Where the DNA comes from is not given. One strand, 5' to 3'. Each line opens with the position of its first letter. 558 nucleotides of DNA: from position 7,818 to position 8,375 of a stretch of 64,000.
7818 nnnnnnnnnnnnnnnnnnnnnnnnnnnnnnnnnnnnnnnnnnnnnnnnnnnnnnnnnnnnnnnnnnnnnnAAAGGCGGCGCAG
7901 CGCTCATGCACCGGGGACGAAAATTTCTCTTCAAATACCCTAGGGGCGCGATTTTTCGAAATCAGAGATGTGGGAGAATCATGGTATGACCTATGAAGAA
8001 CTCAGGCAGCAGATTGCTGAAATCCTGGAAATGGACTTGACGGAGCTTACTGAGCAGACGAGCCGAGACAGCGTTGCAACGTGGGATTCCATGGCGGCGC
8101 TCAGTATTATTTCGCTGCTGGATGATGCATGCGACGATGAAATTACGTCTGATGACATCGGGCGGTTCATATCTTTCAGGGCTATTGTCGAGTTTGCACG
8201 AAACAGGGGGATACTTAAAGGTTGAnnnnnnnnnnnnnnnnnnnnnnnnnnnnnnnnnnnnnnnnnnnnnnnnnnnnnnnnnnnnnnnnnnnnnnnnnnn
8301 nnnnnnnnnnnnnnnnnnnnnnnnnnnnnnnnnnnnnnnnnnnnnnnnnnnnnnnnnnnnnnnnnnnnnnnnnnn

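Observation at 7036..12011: ACP-dependent acyl module embedded in a 3-amino-3,6-dideoxyhexose pathway: predicted N-(3-hydroxyacyl) sugar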

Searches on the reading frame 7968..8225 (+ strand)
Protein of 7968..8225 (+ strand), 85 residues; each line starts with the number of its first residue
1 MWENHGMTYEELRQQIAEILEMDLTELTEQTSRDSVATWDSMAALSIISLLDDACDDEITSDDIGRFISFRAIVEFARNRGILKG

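Call 3: search_protein_families(library=pfam, proteins=[window:7968-8225:+])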
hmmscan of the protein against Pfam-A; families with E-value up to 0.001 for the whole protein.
window:7968-8225:+ (85 aa): 0 families

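Call 6: search_protein_families(library=ncbifam, proteins=[window:7968-8225:+], max_evalue=0.01)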
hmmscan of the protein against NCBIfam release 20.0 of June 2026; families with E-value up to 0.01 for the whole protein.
window:7968-8225:+ (85 aa): 1 family
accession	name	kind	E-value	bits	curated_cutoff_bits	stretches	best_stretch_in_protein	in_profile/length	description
NF002150.0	PRK00982.1-4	subfamily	4.7e-05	23.6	66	1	8-78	6-76/80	acyl carrier protein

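Call 44: search_solved_structures(query=A3, max_evalue=1, show_alignments=2)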
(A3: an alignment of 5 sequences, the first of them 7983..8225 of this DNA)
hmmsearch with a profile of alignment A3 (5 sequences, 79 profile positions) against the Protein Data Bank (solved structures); distinct sequences matched with E-value up to 1: 61 (the best 60 are shown).
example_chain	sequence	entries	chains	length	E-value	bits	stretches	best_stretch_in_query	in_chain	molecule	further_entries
2l0q_A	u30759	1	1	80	1.5e-05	28.3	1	4-70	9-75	Acyl carrier protein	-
9ka6_C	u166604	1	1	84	2.5e-05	27.6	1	1-69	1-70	Acyl carrier protein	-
9ka7_C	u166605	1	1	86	2.7e-05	27.5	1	1-69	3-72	Acyl carrier protein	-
8jfg_G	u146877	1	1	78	4e-05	26.9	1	3-70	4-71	Acyl carrier protein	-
8jfn_B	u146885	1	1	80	4.3e-05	26.8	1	3-70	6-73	Acyl carrier protein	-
8jfh_E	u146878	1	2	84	5e-05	26.6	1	3-70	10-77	Acyl carrier protein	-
8jfi_G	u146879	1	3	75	5.1e-05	26.6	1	4-70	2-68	Acyl carrier protein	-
4zjb_G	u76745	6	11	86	5.4e-05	26.5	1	3-70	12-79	Acyl carrier protein | Acyl carrier protein,Acyl carrier protein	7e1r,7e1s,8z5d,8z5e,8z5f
5h9g_A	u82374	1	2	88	5.9e-05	26.4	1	3-70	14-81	Acyl carrier protein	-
1l0i_A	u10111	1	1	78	6.1e-05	26.3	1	4-69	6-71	Acyl carrier protein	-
8tvt_C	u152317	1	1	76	7.9e-05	26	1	4-69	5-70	Acyl carrier protein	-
1acp_A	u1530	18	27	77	8.1e-05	25.9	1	4-69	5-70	ACYL-CARRIER PROTEIN | Acyl carrier protein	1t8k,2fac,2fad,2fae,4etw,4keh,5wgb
1l0h_A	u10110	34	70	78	8.2e-05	25.9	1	4-69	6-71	ACYL CARRIER PROTEIN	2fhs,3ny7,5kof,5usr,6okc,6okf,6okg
9mlw_C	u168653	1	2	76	8.5e-05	25.9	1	4-69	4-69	Acyl carrier protein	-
4ihf_G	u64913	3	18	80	8.9e-05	25.8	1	4-69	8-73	Acyl carrier protein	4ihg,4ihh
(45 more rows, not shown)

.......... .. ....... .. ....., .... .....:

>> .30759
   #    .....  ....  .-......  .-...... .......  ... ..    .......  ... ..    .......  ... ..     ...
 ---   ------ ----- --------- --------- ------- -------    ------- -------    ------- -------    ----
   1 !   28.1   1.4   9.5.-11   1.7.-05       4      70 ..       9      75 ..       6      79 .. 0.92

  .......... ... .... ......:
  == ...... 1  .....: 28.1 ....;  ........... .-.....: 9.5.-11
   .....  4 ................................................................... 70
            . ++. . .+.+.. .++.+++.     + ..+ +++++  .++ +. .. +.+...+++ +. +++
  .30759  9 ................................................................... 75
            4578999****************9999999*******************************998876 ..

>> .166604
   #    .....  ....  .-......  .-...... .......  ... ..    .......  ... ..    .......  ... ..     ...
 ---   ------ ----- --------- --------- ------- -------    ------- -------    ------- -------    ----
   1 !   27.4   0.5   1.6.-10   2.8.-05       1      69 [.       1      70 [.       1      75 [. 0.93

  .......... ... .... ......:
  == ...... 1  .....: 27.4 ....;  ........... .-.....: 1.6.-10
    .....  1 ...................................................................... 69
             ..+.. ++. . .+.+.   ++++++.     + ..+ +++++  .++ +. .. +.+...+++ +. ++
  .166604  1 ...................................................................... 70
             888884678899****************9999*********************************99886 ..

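Call 51: search_protein_families(library=pfam, proteins=[window:7983-8225:+], max_evalue=0.1)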
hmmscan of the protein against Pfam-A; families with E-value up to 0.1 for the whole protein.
window:7983-8225:+ (80 aa): 1 family
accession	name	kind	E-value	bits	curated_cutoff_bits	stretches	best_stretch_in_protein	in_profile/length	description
PF00550.31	PP-binding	-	0.033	14.9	20.8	1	5-70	1-65/67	Phosphopantetheine attachment site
